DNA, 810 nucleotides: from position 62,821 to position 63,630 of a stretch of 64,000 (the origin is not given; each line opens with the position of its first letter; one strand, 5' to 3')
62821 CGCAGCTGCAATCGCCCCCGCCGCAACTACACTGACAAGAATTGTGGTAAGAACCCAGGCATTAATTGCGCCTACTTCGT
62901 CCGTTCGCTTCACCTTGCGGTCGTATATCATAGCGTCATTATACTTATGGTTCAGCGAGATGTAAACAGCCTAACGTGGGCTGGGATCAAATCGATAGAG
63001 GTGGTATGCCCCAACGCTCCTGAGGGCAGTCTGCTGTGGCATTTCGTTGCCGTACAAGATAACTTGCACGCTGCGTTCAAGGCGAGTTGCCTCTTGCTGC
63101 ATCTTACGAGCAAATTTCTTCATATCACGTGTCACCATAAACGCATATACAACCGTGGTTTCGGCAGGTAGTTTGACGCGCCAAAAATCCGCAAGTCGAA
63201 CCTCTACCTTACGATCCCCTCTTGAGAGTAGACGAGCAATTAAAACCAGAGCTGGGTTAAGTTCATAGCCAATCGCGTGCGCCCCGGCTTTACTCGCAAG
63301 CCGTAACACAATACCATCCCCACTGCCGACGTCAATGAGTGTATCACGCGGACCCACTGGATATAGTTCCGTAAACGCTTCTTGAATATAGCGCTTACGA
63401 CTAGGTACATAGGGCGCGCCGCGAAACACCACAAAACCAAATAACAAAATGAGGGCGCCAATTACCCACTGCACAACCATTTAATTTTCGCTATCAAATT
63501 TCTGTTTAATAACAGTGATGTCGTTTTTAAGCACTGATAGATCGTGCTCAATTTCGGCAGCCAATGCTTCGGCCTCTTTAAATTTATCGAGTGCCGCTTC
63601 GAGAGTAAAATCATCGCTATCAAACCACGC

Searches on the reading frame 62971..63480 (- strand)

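Call 57: search_protein_families(library=padloc, proteins=[window:62971-63480:-], max_evalue=1)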
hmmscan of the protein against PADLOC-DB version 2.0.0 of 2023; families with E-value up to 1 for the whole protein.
window:62971-63480:- (169 aa): 3 families
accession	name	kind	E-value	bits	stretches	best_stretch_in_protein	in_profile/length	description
PDLC04134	mad2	-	4.1e-09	33.8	1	23-104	271-353/492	mads_2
PDLC03321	MTase_II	-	0.0011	16.2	1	42-82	198-238/245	Type II methyltransferase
PDLC03367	MTase_II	-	0.012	12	1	47-84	44-81/633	Type II methyltransferase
